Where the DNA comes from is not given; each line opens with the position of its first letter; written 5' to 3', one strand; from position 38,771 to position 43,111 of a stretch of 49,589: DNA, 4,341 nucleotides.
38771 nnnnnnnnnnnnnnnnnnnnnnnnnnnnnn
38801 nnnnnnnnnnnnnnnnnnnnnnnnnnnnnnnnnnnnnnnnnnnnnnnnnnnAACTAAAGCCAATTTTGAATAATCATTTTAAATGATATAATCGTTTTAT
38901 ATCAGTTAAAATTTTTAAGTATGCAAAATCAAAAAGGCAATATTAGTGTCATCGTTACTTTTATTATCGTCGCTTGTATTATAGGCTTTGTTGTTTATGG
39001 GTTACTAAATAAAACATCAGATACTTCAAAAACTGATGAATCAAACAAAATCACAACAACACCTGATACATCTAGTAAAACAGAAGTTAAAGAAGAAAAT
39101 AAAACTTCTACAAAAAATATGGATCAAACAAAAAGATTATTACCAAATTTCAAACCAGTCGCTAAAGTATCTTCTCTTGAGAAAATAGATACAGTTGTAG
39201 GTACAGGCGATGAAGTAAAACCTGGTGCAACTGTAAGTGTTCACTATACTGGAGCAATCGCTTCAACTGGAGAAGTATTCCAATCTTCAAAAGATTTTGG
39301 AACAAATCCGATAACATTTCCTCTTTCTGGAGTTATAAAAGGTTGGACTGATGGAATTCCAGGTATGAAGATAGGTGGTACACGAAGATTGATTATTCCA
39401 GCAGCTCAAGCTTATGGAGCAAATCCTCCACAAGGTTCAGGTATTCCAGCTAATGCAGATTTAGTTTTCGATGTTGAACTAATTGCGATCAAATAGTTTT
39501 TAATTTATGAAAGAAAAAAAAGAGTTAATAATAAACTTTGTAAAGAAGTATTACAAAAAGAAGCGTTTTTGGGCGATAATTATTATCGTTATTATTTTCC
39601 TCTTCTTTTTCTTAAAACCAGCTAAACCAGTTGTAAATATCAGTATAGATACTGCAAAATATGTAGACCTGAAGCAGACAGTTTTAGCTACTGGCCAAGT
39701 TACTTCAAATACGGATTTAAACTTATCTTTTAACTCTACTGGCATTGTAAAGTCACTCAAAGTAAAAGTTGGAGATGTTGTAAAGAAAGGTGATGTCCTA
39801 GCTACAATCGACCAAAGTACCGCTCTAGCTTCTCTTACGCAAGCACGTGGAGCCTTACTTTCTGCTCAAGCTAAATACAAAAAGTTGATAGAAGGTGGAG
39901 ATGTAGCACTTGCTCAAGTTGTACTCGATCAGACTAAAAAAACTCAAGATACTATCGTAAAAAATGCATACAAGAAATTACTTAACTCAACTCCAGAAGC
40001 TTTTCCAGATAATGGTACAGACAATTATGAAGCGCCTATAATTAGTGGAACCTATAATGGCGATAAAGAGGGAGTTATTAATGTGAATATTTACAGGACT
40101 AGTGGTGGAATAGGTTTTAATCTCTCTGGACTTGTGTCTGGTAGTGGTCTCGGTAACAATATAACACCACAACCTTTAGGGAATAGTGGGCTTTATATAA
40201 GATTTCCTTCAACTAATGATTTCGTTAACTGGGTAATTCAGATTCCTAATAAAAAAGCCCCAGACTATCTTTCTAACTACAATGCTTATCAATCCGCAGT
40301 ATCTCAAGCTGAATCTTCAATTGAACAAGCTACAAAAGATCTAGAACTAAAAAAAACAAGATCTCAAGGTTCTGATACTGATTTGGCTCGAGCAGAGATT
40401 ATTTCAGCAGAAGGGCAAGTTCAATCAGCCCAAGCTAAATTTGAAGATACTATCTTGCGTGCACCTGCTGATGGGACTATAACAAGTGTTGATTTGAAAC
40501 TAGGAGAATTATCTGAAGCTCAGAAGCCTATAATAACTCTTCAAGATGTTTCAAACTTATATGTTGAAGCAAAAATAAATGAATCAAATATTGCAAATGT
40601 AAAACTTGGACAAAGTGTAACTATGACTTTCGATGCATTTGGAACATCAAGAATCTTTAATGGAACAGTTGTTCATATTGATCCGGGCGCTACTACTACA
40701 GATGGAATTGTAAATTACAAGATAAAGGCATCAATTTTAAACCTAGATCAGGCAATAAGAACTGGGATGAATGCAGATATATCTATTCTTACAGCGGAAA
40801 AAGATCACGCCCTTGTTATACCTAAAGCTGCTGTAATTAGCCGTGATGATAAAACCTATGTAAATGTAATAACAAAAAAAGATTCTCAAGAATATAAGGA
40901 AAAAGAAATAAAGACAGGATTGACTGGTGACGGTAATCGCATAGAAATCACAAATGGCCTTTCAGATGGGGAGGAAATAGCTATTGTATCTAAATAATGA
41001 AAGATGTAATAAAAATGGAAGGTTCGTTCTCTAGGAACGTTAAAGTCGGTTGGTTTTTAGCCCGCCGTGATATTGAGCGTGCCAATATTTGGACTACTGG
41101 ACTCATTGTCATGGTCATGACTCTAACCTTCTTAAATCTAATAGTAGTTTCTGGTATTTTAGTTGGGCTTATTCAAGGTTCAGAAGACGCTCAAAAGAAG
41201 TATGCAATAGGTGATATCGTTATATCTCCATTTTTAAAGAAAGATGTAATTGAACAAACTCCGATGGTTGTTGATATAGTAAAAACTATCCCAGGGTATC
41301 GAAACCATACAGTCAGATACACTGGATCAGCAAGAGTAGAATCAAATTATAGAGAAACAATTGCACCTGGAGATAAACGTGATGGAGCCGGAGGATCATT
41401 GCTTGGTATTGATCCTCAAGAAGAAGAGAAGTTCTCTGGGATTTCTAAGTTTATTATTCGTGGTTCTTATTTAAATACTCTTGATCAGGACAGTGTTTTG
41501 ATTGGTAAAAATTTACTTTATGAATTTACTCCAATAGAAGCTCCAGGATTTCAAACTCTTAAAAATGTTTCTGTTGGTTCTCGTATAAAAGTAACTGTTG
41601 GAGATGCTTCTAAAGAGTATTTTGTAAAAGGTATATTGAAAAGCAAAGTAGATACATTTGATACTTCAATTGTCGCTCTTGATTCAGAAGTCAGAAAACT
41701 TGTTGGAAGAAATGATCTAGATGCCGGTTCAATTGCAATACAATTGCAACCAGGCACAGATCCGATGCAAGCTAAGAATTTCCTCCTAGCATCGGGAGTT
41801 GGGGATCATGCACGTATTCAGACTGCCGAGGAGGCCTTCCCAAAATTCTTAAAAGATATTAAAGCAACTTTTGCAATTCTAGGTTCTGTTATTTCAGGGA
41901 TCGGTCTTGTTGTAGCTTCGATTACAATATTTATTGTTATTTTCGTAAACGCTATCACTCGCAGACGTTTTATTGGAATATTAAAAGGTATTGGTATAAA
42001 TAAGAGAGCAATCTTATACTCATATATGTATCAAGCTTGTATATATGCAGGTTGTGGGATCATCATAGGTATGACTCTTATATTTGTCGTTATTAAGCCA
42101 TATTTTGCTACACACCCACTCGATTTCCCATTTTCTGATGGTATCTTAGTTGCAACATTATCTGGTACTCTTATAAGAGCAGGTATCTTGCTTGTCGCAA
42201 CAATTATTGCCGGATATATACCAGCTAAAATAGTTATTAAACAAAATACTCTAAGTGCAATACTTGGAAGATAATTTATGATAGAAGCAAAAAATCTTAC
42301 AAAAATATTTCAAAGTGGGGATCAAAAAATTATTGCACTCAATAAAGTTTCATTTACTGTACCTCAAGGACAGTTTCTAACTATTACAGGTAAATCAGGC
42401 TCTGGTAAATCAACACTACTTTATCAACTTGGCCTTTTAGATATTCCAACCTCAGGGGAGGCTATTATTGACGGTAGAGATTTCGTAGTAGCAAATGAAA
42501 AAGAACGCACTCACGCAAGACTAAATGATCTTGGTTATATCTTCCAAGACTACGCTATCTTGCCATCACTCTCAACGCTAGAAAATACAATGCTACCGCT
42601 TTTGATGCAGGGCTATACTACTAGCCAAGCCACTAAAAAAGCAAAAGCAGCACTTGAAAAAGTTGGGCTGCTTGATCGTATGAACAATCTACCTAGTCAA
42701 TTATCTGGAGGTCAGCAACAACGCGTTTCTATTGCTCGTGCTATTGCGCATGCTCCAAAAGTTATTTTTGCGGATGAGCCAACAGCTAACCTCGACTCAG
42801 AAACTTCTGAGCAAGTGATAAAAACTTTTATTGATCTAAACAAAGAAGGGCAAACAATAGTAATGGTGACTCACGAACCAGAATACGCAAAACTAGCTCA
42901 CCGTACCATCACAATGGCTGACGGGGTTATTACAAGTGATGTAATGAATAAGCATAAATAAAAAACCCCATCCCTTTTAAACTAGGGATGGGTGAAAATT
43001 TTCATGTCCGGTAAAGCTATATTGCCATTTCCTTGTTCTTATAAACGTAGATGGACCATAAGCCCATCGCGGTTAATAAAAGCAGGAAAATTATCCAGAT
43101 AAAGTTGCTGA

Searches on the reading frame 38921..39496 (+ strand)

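Call 49: search_protein_families(library=pfam, proteins=[window:38921-39496:+], max_evalue=0.001)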
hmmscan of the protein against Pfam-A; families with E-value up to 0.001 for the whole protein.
window:38921-39496:+ (191 aa): 1 family
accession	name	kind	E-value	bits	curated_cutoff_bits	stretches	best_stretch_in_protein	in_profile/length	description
PF00254.34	FKBP_C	-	3.6e-26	91.8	21.1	1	97-188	2-94/94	FKBP-type peptidyl-prolyl cis-trans isomerase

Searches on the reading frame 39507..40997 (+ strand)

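Call 49: search_protein_families(library=pfam, proteins=[window:39507-40997:+], max_evalue=0.001)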
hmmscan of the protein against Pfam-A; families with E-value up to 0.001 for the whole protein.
window:39507-40997:+ (496 aa): 4 families
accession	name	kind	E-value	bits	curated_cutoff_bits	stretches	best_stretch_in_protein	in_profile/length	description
PF13437.12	HlyD_3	-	4.8e-21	75.9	22.2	1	317-409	2-94/106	HlyD family secretion protein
PF16576.10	HlyD_D23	-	3.3e-20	72.7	30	2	251-422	53-213/214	Barrel-sandwich domain of CusB or HlyD membrane-fusion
PF13533.13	Biotin_lipoyl_2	-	7.3e-09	35.7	29.8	1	79-102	9-32/32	Biotin-lipoyl like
PF00364.28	Biotin_lipoyl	-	1.9e-05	24.9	22.1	0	76-101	48-73/73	Biotin-requiring enzyme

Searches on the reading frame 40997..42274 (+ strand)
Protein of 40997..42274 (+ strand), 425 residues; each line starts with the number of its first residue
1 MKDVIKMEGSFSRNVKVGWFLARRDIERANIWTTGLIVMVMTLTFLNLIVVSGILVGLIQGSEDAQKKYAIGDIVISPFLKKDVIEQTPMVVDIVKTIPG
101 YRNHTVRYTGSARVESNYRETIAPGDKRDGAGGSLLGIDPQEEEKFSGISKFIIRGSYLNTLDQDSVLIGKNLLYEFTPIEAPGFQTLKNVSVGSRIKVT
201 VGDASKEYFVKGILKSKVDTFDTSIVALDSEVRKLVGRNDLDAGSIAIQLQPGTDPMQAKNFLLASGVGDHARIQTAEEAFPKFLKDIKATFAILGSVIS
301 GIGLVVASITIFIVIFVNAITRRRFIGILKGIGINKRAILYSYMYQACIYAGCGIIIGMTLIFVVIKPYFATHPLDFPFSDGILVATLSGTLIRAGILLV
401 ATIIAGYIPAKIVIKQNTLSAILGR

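Call 49: search_protein_families(library=pfam, proteins=[window:40997-42274:+], max_evalue=0.001)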
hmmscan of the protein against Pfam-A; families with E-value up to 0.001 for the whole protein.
window:40997-42274:+ (425 aa): 1 family
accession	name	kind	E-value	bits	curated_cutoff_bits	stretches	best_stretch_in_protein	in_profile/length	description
PF02687.27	FtsX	-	4.5e-10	40.1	25.5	1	298-417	2-119/120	FtsX-like permease C-terminal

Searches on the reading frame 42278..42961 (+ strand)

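Call 49: search_protein_families(library=pfam, proteins=[window:42278-42961:+], max_evalue=0.001)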
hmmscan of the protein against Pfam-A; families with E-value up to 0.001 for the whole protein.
window:42278-42961:+ (227 aa): 6 families
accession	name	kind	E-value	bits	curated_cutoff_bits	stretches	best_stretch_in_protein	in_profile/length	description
PF00005.33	ABC_tran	-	1.7e-32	113.3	25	1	21-170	1-137/137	ABC transporter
PF02463.25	SMC_N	-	3.5e-07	30.3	40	1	30-213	23-211/220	RecF/RecN/SMC N terminal domain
PF13304.12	AAA_21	-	6.1e-05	23.7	27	0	35-54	3-22/304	AAA domain, putative AbiEii toxin, Type IV TA system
PF13481.12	AAA_25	-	0.00024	21.3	27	0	28-115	30-126/195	AAA domain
PF13555.12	AAA_29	-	0.00028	21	27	1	27-48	18-39/61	P-loop containing region of AAA domain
PF09818.15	ABC_ATPase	-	0.00074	19.1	23.2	0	27-75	76-120/283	P-loop domain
